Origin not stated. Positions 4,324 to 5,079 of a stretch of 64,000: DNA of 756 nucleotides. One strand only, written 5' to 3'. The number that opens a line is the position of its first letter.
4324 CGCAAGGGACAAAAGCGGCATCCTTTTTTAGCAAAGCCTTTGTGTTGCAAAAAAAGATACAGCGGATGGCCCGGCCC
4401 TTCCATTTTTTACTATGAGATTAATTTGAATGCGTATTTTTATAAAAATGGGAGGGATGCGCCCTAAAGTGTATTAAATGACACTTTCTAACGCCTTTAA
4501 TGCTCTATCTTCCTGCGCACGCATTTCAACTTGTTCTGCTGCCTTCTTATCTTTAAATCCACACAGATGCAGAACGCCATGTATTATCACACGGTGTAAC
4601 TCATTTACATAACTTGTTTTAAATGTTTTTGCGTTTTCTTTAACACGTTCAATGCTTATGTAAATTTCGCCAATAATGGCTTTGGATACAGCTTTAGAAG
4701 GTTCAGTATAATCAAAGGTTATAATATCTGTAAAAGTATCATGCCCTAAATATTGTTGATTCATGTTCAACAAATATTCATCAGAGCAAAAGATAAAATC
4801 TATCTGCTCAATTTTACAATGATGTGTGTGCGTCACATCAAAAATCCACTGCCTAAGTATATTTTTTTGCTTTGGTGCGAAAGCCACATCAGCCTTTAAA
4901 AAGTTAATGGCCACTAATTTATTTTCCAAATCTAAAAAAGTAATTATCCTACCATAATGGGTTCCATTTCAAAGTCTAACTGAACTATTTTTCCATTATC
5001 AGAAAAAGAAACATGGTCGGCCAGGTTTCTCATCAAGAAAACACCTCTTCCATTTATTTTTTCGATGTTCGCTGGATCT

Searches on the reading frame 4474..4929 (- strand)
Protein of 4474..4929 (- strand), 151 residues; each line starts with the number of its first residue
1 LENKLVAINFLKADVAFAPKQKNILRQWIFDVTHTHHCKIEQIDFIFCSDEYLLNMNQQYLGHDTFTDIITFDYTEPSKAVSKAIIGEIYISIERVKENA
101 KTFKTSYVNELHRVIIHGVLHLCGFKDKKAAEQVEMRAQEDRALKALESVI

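Call 14: find_encoding_contigs(protein=window:4474-4929:-, flank=10000, max_places=10)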
Protein window:4474-4929:- (151 aa): no gene with exactly this product is on record in the collection.

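Call 21: find_encoding_contigs(protein=window:4474-4914:-, flank=10000, max_places=10)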
Protein window:4474-4914:- (146 aa): no gene with exactly this product is on record in the collection.

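Call 67: search_protein_families(library=pfam, proteins=[window:4474-4914:-], max_evalue=0.001)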
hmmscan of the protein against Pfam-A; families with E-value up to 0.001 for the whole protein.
window:4474-4914:- (146 aa): 1 family
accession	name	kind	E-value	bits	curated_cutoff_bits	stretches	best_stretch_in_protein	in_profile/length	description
PF02130.23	YbeY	-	2.1e-27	96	25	1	15-141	6-128/129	Endoribonuclease YbeY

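Call 71: find_homologous_proteins(query=window:4474-4914:-, max_evalue=1e-20)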
Query window:4474-4914:- (146 aa): 7924 proteins with E <= 1e-20 among 8000 candidates; the best 120 are listed.
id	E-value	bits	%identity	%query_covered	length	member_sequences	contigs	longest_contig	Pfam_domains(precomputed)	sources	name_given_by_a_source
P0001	2.2e-90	318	98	100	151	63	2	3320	PF02130.25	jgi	jgi:rRNA maturation RNase YbeY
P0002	1.5e-89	315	97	100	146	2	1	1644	PF02130.25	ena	-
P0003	7.9e-78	277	85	99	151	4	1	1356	PF02130.25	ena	-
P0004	5.9e-77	274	83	99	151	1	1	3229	PF02130.25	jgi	jgi:rRNA maturation RNase YbeY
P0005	1.7e-75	269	83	100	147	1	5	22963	PF02130.25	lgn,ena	-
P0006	1.7e-75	269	83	100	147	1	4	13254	PF02130.25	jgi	jgi:rRNA maturation RNase YbeY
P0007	4.4e-75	268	82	100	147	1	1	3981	PF02130.25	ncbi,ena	-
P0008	4.5e-75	268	82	100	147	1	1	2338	PF02130.25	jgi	jgi:probable rRNA maturation factor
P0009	1.5e-74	266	82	100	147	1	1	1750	PF02130.25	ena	-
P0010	1.5e-74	266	82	100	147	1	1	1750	PF02130.25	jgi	jgi:rRNA maturation RNase YbeY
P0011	1.3e-69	250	75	100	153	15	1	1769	PF02130.25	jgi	-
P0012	1.9e-69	250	80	99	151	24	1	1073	PF02130.25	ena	-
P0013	2.1e-68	247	76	99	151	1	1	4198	PF02130.25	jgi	jgi:rRNA maturation RNase YbeY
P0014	3.8e-68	246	76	100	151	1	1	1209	PF02130.25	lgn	-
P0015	4.2e-68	246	78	99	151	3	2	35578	PF02130.25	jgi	jgi:rRNA maturation RNase YbeY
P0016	1.2e-67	244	77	100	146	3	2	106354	PF02130.25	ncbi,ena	-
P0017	2.3e-67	243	75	100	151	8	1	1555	PF02130.25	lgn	-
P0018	2.9e-67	243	74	99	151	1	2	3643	PF02130.25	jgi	jgi:probable rRNA maturation factor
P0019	1.4e-66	241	77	99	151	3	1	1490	PF02130.25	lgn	-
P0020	3.4e-65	236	72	99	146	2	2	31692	PF02130.25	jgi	jgi:rRNA maturation RNase YbeY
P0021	1.5e-64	234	71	100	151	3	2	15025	PF02130.25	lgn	-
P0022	2.6e-64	233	73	99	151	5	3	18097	PF02130.25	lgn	-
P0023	6.4e-64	232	74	99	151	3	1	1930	PF02130.25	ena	-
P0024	9.2e-64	231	72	100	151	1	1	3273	PF02130.25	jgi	jgi:rRNA maturation RNase YbeY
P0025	4.2e-58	213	68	99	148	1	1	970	PF02130.25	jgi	jgi:rRNA maturation RNase YbeY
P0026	1.4e-57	211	64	99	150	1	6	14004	PF02130.25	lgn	-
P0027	3.2e-57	210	65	99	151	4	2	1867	PF02130.25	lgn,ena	-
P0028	3.7e-57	210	65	99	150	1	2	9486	PF02130.25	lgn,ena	-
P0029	4.8e-56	206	66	99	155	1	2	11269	PF02130.25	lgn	-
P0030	6.3e-55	203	66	97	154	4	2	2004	PF02130.25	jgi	-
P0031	2.3e-53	198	65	95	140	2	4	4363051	PF02130.25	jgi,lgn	jgi:probable rRNA maturation factor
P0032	7.1e-52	193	62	99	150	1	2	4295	PF02130.25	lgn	-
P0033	7.4e-52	193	62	99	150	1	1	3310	PF02130.25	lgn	-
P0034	1.8e-51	192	62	99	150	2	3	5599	PF02130.25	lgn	-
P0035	1.8e-51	192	61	99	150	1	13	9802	PF02130.25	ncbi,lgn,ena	ncbi:MAG: rRNA maturation RNase YbeY [Bacteroidota bacterium]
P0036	1.8e-51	192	61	99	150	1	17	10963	PF02130.25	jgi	jgi:rRNA maturation RNase YbeY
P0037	4.1e-51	191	61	99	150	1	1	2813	PF02130.25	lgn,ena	-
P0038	4.1e-51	191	61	99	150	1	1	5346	PF02130.25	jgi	jgi:probable rRNA maturation factor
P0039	6.1e-51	190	61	99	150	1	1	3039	PF02130.25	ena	-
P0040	6.1e-51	190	61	99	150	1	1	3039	PF02130.25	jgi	jgi:rRNA maturation RNase YbeY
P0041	7.3e-51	190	61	99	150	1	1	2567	PF02130.25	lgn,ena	-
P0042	7.4e-51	190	61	99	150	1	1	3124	PF02130.25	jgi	jgi:rRNA maturation RNase YbeY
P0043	8.8e-51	189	62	98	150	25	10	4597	PF02130.25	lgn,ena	-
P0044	9.3e-51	189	61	99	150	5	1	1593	PF02130.25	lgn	-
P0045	1.0e-50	189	61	99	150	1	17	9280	PF02130.25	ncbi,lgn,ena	ncbi:MAG: rRNA maturation RNase YbeY [Bacteroidota bacterium]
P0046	1.0e-50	189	61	99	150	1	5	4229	PF02130.25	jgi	jgi:rRNA maturation RNase YbeY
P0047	1.2e-50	189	62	98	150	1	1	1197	PF02130.25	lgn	-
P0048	2.1e-50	188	60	99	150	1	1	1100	PF02130.25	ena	-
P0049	2.5e-50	188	60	99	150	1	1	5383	PF02130.25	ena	-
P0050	2.5e-50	188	60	99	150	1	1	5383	PF02130.25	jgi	jgi:rRNA maturation RNase YbeY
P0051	2.6e-50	188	63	97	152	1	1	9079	PF02130.25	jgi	jgi:rRNA maturation RNase YbeY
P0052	2.9e-50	188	61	99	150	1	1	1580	PF02130.25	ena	-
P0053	3.4e-50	188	60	99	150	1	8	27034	PF02130.25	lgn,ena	-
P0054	3.5e-50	188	60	99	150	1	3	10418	PF02130.25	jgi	jgi:rRNA maturation RNase YbeY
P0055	1.3e-49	186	59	99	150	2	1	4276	PF02130.25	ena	-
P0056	2.1e-49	185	71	82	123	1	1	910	PF02130.25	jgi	jgi:rRNA maturation RNase YbeY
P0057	3.1e-49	184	60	99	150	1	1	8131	PF02130.25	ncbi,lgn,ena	-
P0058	1.3e-47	179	58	98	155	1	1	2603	PF02130.25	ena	-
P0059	1.7e-45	172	56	99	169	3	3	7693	PF02130.25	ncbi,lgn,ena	-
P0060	5.0e-44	168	65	84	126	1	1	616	PF02130.25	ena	-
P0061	1.6e-41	159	54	95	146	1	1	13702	PF02130.25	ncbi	-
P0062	2.6e-41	159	55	94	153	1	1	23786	PF02130.25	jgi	jgi:probable rRNA maturation factor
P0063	3.8e-41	158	56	97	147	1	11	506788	PF02130.25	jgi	jgi:probable rRNA maturation factor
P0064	5.0e-41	158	53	95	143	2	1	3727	PF02130.25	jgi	jgi:probable rRNA maturation factor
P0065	7.0e-41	157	53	95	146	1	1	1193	PF02130.25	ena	-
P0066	8.7e-41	157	53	100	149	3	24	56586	PF02130.25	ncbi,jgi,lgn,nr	ncbi:MAG: rRNA maturation RNase YbeY [Bacteroidia bacterium]|nr:rRNA maturation RNase YbeY [Bacteroi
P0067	1.4e-40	156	54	98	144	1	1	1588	PF02130.25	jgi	jgi:rRNA maturation RNase YbeY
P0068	2.1e-40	156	53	99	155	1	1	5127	PF02130.25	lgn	-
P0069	2.5e-40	156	56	96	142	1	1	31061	PF02130.25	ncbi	-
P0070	3.2e-40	155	54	97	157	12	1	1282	PF02130.25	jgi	-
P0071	3.3e-40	155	54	97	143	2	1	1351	PF02130.25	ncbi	-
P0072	4.4e-40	155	55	94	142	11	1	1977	PF02130.25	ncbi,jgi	jgi:probable rRNA maturation factor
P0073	5.0e-40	155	52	94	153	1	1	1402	PF02130.25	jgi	jgi:rRNA maturation RNase YbeY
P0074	5.0e-40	155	55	95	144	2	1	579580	PF02130.25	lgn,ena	-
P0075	5.8e-40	154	54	96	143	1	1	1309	PF02130.25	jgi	jgi:rRNA maturation RNase YbeY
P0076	5.8e-40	154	54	97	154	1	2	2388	PF02130.25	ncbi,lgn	-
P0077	7.3e-40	154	55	93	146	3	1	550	PF02130.25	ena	-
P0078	7.5e-40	154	51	99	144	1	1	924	PF02130.25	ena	-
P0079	8.5e-40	154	52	99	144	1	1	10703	PF02130.25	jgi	jgi:probable rRNA maturation factor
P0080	1.1e-39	154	53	98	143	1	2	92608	PF02130.25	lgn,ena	-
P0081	1.2e-39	153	55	98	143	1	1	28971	PF02130.25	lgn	-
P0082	1.3e-39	153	52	95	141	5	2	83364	PF02130.25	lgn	-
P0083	1.4e-39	153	51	96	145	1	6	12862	PF02130.25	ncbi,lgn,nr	ncbi:MAG TPA: rRNA maturation RNase YbeY [Daejeonella sp.]|nr:rRNA maturation RNase YbeY [Daejeonell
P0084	1.5e-39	153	52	99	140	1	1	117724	PF02130.25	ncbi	ncbi:MAG: rRNA maturation RNase YbeY [Bacteroidota bacterium]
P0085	1.6e-39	153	52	95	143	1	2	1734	PF02130.25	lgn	-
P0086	1.7e-39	153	51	98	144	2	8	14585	PF02130.25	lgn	-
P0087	1.7e-39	153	53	99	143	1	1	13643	PF02130.25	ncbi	-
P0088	1.8e-39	153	53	93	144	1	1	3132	PF02130.25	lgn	-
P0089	1.9e-39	153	53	97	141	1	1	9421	PF02130.25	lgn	-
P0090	3.3e-39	152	53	95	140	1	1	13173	PF02130.25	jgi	jgi:probable rRNA maturation factor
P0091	4.0e-39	152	54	95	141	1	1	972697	PF02130.25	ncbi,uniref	ncbi:rRNA maturation RNase YbeY [Mucilaginibacter sp. CAU 1740]|uniref:rRNA maturation RNase YbeY n=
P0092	4.1e-39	152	52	98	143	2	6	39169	PF02130.25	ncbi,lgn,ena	-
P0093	4.2e-39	152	52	95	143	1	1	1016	PF02130.25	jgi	jgi:probable rRNA maturation factor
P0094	4.5e-39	152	53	95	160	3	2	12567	PF02130.25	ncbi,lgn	-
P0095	4.7e-39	151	55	95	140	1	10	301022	PF02130.25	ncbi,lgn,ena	-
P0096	5.0e-39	151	55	95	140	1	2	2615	PF02130.25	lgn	-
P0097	5.0e-39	151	54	96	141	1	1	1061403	PF02130.25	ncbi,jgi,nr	ncbi:MAG: rRNA maturation factor [Bacteroidota bacterium]|jgi:rRNA maturation RNase YbeY|nr:rRNA mat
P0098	5.1e-39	151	51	96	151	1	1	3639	PF02130.25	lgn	-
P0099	5.2e-39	151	54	94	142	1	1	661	PF02130.25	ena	-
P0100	5.6e-39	151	53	95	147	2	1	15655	PF02130.25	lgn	-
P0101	5.7e-39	151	55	97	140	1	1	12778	PF02130.25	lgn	-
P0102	5.8e-39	151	49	97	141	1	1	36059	PF02130.25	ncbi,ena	-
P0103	6.2e-39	151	52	96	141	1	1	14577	PF02130.25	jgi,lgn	jgi:probable rRNA maturation factor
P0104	6.3e-39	151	55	97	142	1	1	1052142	PF02130.25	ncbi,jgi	ncbi:MAG: rRNA maturation RNase YbeY [Bacteroidia bacterium]|jgi:probable rRNA maturation factor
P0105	6.8e-39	151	52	92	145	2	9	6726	PF02130.25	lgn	-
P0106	6.9e-39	151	55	94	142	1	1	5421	PF02130.25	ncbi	-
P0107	7.5e-39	151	52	97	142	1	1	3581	PF02130.25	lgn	-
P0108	7.6e-39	151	53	95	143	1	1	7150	PF02130.25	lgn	-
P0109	7.8e-39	151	53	95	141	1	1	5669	PF02130.25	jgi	jgi:probable rRNA maturation factor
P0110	8.3e-39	151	54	96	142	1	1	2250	PF02130.25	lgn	-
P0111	8.5e-39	151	53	99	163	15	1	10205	PF02130.25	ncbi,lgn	-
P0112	8.6e-39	151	49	95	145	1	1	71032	PF02130.25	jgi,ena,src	-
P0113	8.7e-39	151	56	98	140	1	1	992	PF02130.25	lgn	-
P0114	8.9e-39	151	55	95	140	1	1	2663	PF02130.25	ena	-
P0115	9.6e-39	150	53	92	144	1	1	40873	PF02130.25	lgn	-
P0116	9.7e-39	150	52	97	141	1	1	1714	PF02130.25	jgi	jgi:rRNA maturation RNase YbeY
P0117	1.0e-38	150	52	92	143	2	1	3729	PF02130.25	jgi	jgi:probable rRNA maturation factor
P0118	1.2e-38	150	54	99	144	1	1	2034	PF02130.25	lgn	-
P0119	1.2e-38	150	55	92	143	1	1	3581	PF02130.25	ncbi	ncbi:MAG: rRNA maturation RNase YbeY [Bacteroidia bacterium]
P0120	1.2e-38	150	54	94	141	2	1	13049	PF02130.25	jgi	jgi:probable rRNA maturation factor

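Call 72: find_encoding_contigs(protein=P0005, flank=4000, max_places=2)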
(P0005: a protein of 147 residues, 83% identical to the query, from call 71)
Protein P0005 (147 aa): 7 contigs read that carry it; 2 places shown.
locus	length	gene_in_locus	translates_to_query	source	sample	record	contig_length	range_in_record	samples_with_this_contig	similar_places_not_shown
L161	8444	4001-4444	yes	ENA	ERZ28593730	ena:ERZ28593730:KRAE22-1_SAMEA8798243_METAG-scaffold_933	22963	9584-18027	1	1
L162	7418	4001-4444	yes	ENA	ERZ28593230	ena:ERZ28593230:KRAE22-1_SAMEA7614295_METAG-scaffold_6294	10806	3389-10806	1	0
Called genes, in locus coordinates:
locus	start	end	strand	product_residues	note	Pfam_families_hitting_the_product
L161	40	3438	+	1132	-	-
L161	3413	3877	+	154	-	PF13581:HATPase_c_2, PF02518:HATPase_c (weak)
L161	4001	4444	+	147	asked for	PF02130:YbeY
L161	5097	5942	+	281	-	PF18962:Por_Secre_tail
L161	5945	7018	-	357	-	-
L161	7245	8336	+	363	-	-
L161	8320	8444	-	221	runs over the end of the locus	PF01227:GTP_cyclohydroI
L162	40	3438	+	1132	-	-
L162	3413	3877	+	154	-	PF13581:HATPase_c_2, PF02518:HATPase_c (weak)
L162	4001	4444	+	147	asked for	PF02130:YbeY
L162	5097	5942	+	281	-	PF18962:Por_Secre_tail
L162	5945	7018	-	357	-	-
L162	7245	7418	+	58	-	?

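Call 73: find_encoding_contigs(protein=P0016, flank=4000, max_places=2)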
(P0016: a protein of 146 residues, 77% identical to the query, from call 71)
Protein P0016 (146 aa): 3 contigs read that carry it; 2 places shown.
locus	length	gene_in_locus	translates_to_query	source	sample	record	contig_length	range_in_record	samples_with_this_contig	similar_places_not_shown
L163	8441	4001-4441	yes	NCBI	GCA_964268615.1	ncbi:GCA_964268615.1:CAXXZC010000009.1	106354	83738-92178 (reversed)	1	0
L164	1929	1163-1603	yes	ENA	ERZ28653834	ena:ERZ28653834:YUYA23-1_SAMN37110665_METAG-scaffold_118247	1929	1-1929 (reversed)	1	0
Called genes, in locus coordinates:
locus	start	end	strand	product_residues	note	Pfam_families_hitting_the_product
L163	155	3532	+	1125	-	PF13779:DUF4175 (weak)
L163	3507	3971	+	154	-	PF13581:HATPase_c_2, PF02518:HATPase_c (weak)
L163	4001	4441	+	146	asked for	PF02130:YbeY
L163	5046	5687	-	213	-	-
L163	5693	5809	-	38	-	-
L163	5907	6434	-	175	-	PF01797:Y1_Tnp (weak)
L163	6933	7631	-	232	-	PF16403:Bact_surface_Ig-like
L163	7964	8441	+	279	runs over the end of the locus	PF18962:Por_Secre_tail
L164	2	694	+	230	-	?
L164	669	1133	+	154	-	PF13581:HATPase_c_2, PF02518:HATPase_c (weak)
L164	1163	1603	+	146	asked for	PF02130:YbeY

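Call 74: find_encoding_contigs(protein=P0020, flank=4000, max_places=2)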
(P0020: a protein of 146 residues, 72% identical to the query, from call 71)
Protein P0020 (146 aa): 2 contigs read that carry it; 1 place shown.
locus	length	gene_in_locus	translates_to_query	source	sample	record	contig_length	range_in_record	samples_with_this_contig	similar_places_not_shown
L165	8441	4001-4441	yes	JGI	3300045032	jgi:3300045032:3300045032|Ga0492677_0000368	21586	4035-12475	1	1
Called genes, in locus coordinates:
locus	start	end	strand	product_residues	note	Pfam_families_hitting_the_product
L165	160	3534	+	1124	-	-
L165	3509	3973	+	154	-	PF13581:HATPase_c_2, PF02518:HATPase_c (weak)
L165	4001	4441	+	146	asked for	PF02130:YbeY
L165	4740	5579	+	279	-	PF18962:Por_Secre_tail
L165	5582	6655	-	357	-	-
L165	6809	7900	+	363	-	-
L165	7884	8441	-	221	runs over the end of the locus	PF01227:GTP_cyclohydroI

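Call 76: search_protein_families(library=pfam, proteins=[L163:5046-5687:-, L163:5907-6434:-, L163:6933-7631:-, L163:5693-5809:-], max_evalue=0.01)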
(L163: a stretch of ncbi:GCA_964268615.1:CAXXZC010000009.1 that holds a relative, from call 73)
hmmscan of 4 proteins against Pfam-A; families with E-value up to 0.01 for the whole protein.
L163:5046-5687:- (213 aa): 0 families

L163:5907-6434:- (175 aa): 1 family
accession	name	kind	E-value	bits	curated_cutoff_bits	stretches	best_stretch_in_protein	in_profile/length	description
PF01797.21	Y1_Tnp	-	4.2e-07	30.6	23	1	25-112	19-105/121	Transposase IS200 like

L163:6933-7631:- (232 aa): 1 family
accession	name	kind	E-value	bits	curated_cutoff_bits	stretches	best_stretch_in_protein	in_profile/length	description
PF16403.11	Bact_surface_Ig-like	-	4.6e-20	71.9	27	1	29-100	1-71/71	Bacterial surface protein, Ig-like domain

L163:5693-5809:- (38 aa): 0 families

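Call 78: search_protein_families(library=ncbifam, proteins=[L163:5907-6434:-, L163:5046-5687:-, L163:6933-7631:-], max_evalue=0.01)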
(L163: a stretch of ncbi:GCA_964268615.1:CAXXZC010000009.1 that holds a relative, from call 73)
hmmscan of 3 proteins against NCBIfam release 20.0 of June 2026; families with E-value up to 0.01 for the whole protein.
L163:5907-6434:- (175 aa): 2 families
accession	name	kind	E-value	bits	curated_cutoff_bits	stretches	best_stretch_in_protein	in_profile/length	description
NF047646.1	REP_Tyr_transpos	equivalog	2e-27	95.8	80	1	9-162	8-146/146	REP-associated tyrosine transposase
NF033573.1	transpos_IS200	equivalog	0.00013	22.2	55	1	25-97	25-97/126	IS200/IS605 family transposase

L163:5046-5687:- (213 aa): 0 families

L163:6933-7631:- (232 aa): 0 families

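Call 82: find_homologous_proteins(query=L163:5907-6434:-, max_evalue=1e-10)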
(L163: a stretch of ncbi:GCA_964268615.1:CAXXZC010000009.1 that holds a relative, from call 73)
Query L163:5907-6434:- (175 aa): 802 proteins with E <= 1e-10 among 850 candidates; the best 120 are listed.
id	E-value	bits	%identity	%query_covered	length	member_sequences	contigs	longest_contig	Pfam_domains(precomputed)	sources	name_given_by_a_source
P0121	1.2e-107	376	93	100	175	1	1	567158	PF01797.22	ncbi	-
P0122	1.2e-106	372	91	100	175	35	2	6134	PF01797.22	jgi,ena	jgi:REP element-mobilizing transposase RayT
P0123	1.0e-102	360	90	100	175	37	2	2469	PF01797.22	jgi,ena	-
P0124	1.5e-101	356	90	98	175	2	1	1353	PF01797.22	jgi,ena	jgi:putative transposase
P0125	9.6e-99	347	86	100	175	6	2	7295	PF01797.22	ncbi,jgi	jgi:putative transposase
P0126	6.5e-90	318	91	87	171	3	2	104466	PF01797.22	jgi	jgi:putative transposase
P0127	1.8e-82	294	71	98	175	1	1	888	PF01797.22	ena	-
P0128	2.5e-82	293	73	100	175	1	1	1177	PF01797.22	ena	-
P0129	8.2e-82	291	71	100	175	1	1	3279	PF01797.22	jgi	jgi:putative transposase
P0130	4.6e-81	289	70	100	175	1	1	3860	PF01797.22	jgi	jgi:putative transposase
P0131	1.3e-80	288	70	100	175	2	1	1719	PF01797.22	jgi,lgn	jgi:putative transposase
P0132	2.5e-80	287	71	100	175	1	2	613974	PF01797.22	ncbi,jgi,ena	-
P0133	1.3e-79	284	70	100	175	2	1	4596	-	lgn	-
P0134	1.0e-77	278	69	100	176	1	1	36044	PF01797.22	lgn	-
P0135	3.0e-77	277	69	100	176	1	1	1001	PF01797.22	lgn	-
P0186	1.3e-69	252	69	89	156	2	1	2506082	PF01797.22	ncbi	-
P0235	7.5e-57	210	60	91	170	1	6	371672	PF01797.22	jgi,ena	jgi:REP element-mobilizing transposase RayT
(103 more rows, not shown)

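Call 83: find_encoding_contigs(protein=P0132, flank=6000, max_places=2)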
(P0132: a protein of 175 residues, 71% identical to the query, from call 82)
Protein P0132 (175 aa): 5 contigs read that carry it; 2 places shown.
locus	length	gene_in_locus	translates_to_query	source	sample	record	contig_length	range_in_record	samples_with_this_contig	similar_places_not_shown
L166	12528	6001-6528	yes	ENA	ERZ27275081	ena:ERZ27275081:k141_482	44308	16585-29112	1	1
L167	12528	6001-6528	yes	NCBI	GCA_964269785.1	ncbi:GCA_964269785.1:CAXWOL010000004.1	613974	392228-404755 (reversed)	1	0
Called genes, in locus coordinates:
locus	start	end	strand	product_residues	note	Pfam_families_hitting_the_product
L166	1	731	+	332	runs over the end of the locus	PF00044:Gp_dh_N, PF02800:Gp_dh_C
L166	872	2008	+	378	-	PF07690:MFS_1, PF00083:Sugar_tr, PF13347:MFS_2, PF07690:MFS_1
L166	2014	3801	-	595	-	PF00009:GTP_EFTU, PF03144:GTP_EFTU_D2, PF14492:EFG_III (faint), PF00679:EFG_C, PF06421:LepA_C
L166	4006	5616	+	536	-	PF06739:SBBP (faint), PF18962:Por_Secre_tail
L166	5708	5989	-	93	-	-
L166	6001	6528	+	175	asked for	PF01797:Y1_Tnp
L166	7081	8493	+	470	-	PF17164:DUF5122 (faint), PF18962:Por_Secre_tail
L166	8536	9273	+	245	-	PF18962:Por_Secre_tail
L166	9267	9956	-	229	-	PF02146:SIR2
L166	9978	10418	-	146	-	PF20136:DUF6526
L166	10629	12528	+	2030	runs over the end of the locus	PF18962:Por_Secre_tail (weak)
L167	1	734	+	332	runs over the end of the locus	PF00044:Gp_dh_N, PF02800:Gp_dh_C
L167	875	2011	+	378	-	PF07690:MFS_1, PF00083:Sugar_tr, PF13347:MFS_2, PF07690:MFS_1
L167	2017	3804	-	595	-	PF00009:GTP_EFTU, PF03144:GTP_EFTU_D2, PF14492:EFG_III (faint), PF00679:EFG_C, PF06421:LepA_C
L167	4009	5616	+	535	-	PF06739:SBBP (faint), PF18962:Por_Secre_tail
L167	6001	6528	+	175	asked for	PF01797:Y1_Tnp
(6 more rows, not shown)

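Call 84: find_encoding_contigs(protein=P0186, flank=6000, max_places=2)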
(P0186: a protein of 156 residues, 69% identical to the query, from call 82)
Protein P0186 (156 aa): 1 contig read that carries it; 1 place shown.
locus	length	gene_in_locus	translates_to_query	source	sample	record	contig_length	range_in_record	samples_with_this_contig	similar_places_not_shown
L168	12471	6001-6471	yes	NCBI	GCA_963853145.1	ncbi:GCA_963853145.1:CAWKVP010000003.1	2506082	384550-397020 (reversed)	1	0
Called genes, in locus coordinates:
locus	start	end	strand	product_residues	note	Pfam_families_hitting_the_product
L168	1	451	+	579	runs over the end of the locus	PF17899:Peptidase_M61_N, PF05299:Peptidase_M61, PF17820:PDZ_6 (weak)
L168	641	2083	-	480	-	PF01943:Polysacc_synt, PF03023:MurJ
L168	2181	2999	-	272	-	PF02900:LigB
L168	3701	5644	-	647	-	PF07719:TPR_2 (faint), PF13374:TPR_10 (faint), PF13424:TPR_12 (weak), PF13432:TPR_16 (faint), PF00515:TPR_1 (faint), PF13424:TPR_12, PF07568:HisKA_2, PF02518:HATPase_c (weak), +3 more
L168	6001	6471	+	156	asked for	PF01797:Y1_Tnp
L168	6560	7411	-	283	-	PF00582:Usp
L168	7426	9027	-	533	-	PF00583:Acetyltransf_1 (faint), PF00795:CN_hydrolase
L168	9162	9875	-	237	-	PF00027:cNMP_binding, PF13545:HTH_Crp_2, PF00325:Crp (weak)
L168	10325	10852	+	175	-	-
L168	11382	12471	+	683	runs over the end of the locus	PF16655:PhoD_N, PF09423:PhoD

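Call 85: find_encoding_contigs(protein=P0235, flank=6000, max_places=3)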
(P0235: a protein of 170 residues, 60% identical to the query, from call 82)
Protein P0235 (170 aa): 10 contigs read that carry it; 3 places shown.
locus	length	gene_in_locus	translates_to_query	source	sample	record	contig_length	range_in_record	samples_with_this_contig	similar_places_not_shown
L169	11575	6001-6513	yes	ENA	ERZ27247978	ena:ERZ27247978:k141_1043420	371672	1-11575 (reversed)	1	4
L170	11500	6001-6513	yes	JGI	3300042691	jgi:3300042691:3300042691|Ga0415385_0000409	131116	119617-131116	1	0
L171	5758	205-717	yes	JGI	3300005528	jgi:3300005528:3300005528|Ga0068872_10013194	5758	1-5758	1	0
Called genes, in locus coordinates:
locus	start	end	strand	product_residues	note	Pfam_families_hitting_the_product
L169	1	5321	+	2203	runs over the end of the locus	PF03534:SpvB, PF05593:RHS_repeat (faint), PF01839:FG-GAP (faint), PF13517:FG-GAP_3 (weak), PF25023:TEN_YD-shell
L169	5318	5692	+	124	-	-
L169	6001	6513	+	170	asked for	PF01797:Y1_Tnp (weak)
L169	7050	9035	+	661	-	PF07536:HWE_HK (weak), PF07568:HisKA_2, PF13581:HATPase_c_2, PF02518:HATPase_c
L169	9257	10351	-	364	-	PF12740:PETase (weak), PF07224:Chlorophyllase (weak), PF00561:Abhydrolase_1 (weak), PF12695:Abhydrolase_5, PF12146:Hydrolase_4 (weak)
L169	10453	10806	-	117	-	PF08818:DUF1801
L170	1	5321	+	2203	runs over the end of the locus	PF03534:SpvB, PF05593:RHS_repeat (faint), PF01839:FG-GAP (faint), PF13517:FG-GAP_3 (weak), PF25023:TEN_YD-shell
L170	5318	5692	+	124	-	-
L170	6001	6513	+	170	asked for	PF01797:Y1_Tnp (weak)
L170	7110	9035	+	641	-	PF07536:HWE_HK (weak), PF07568:HisKA_2, PF13581:HATPase_c_2, PF02518:HATPase_c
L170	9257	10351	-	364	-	PF12740:PETase (weak), PF07224:Chlorophyllase (weak), PF00561:Abhydrolase_1 (weak), PF12695:Abhydrolase_5, PF12146:Hydrolase_4 (weak)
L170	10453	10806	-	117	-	PF08818:DUF1801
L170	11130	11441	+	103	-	PF17293:Arm-DNA-bind_5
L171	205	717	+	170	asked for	PF01797:Y1_Tnp (weak)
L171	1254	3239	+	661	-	PF07536:HWE_HK (weak), PF07568:HisKA_2, PF13581:HATPase_c_2, PF02518:HATPase_c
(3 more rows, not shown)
